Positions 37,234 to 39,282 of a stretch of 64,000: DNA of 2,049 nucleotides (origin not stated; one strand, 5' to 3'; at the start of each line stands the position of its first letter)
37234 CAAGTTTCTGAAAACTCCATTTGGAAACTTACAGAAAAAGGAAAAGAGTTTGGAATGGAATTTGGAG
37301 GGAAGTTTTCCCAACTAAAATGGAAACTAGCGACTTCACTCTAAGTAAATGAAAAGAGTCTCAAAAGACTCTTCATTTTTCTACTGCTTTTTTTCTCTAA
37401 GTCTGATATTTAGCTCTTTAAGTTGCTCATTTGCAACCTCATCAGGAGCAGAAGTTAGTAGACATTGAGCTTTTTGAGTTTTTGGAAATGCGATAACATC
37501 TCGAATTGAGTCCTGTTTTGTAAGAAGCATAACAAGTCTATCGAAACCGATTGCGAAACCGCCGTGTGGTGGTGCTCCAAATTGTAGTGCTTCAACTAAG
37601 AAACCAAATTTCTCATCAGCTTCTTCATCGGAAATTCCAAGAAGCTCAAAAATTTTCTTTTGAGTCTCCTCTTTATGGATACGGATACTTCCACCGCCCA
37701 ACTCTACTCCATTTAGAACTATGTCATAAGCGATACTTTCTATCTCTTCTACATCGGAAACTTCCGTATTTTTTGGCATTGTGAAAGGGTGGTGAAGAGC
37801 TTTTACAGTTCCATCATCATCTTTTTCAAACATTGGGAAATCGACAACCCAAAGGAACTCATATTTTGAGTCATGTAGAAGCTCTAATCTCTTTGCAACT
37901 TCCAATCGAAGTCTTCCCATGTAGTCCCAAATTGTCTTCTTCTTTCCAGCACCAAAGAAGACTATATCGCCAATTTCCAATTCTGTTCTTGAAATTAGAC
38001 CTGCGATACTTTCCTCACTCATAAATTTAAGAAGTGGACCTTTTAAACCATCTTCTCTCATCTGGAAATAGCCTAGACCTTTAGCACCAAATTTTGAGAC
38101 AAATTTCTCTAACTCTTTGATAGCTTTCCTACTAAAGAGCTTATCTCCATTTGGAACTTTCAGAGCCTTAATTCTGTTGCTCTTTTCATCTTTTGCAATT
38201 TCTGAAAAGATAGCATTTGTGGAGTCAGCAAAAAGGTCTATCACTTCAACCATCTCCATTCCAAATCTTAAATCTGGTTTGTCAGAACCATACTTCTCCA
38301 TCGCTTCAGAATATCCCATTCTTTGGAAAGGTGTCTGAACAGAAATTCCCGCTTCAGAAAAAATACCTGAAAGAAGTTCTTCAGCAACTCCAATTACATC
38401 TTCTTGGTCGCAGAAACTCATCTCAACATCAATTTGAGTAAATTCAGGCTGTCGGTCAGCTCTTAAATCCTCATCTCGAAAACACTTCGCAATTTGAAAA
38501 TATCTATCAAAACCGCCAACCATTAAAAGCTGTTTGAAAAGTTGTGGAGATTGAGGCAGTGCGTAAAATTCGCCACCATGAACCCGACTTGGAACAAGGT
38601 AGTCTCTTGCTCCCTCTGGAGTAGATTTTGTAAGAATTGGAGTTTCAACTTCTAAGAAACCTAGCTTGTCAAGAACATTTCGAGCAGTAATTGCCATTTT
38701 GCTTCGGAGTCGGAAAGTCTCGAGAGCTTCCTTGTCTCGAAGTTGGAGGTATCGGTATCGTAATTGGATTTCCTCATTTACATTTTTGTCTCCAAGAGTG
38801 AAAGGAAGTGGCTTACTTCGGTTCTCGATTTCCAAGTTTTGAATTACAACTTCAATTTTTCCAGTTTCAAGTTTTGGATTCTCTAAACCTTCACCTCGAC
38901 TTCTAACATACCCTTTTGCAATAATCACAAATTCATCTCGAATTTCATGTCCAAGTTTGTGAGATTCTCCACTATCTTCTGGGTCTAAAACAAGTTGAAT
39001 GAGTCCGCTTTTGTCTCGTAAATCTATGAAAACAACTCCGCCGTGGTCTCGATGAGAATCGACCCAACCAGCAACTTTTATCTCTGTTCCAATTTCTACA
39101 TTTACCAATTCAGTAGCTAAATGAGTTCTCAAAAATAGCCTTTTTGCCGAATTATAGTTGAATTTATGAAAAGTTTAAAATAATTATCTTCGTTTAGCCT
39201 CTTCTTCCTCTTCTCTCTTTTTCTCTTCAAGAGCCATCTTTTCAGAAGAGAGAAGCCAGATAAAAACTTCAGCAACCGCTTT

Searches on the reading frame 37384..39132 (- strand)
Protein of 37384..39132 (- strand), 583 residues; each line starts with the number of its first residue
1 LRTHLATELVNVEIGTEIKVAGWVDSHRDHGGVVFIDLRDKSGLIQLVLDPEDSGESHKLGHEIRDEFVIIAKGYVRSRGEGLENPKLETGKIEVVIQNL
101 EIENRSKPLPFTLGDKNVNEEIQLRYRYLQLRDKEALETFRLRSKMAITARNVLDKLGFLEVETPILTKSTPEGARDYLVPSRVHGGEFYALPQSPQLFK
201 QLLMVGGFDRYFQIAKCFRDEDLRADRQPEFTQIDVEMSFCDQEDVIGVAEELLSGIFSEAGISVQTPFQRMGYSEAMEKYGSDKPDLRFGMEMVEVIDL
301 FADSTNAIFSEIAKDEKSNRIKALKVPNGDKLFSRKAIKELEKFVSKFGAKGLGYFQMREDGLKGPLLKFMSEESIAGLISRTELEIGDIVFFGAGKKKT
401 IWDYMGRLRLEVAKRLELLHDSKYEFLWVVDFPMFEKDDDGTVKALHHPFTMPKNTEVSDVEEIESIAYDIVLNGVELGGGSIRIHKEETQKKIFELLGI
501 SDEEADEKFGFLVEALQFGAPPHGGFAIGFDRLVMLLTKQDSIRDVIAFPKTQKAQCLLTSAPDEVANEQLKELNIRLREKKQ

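Call 23: find_related_loci(query=window:37384-39132:-, collection=genome_contigs, flank=10000)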
Query window:37384-39132:- (583 aa) in genome_contigs; peptide patterns used: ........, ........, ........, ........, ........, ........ (x = any residue, [..] = any of these).
344 stretches matched a pattern; 322 encode a relative of the query (tblastn E <= 1e-3); the best 80 are kept; 80 distinct loci.
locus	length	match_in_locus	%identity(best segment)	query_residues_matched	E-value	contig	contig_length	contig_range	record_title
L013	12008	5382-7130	84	1-582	0e+0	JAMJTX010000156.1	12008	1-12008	MAG: Candidatus Thiovulum karukerense isolate 1323203_bin26 NODE_685_length_12008_cov_15.307686, whole genome shotgun se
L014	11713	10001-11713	79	1-570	0e+0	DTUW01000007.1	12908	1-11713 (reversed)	MAG TPA_asm: Campylobacterales bacterium isolate UWMA-0117 NODE_1081_length_12908_cov_7.203454, whole genome shotgun seq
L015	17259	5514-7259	73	1-581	0e+0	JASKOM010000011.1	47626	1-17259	MAG: Campylobacterota bacterium isolate GLC1 NODE_11_length_47626_cov_27.8231_ID_50802, whole genome shotgun sequence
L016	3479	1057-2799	73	1-580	0e+0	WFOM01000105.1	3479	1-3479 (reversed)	MAG: Helicobacteraceae bacterium isolate S012_15 k151_236021, whole genome shotgun sequence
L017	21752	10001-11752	72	1-583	0e+0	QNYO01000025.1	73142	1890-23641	MAG: Hydrogenimonas sp. isolate MAG 80 Ga0232646_1000043, whole genome shotgun sequence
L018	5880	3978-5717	73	1-579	0e+0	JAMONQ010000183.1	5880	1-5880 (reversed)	MAG: Campylobacterales bacterium isolate 4281-140_metabat2_scaf2bin.054_VB 4281-140_scaffold_7328_c1, whole genome shotg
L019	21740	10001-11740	72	1-579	0e+0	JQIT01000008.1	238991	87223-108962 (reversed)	MAG: Sulfuricurvum sp. PC08-66 contig_9, whole genome shotgun sequence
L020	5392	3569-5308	71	1-581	0e+0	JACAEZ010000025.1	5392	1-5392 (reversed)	MAG: Campylobacterales bacterium isolate L.E.EP.2 k119_1142002, whole genome shotgun sequence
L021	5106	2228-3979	71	1-583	0e+0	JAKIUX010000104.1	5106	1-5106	MAG: Hydrogenimonas sp. isolate D100SM.bin.28 NODE_5784_length_5106_cov_1.789516, whole genome shotgun sequence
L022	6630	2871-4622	71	1-583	0e+0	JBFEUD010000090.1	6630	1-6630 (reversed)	MAG: Sulfurimonas sp. isolate Mix_mud07.2021.05.5 k141_1751885_length_6630_cov_9.0000, whole genome shotgun sequence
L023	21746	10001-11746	71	1-581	0e+0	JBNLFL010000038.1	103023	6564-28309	MAG: Sulfurimonadaceae bacterium isolate C1.bin.43.orig k141_423796, whole genome shotgun sequence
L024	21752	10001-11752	70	1-583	0e+0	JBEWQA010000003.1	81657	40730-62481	MAG: Candidatus Sulfurimonas kebritensis isolate Kbt_01 NODE_76_length_81657_cov_25.606897, whole genome shotgun sequenc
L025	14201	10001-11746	70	1-581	0e+0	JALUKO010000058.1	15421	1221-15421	MAG: Helicobacteraceae bacterium isolate S144_metabat2_scaf2bin.139 S144_NODE_1309_length_15421_cov_3.176148, whole geno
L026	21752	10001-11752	70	1-583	0e+0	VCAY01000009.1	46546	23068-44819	MAG: Epsilonproteobacteria bacterium isolate symbiont_bin4 NODE_9_length_46546_cov_96.491145, whole genome shotgun seque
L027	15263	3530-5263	70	1-580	0e+0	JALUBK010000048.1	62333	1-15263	MAG: Campylobacterales bacterium isolate S142_metabat2_scaf2bin.014 S142_NODE_45_length_62333_cov_127.941549, whole geno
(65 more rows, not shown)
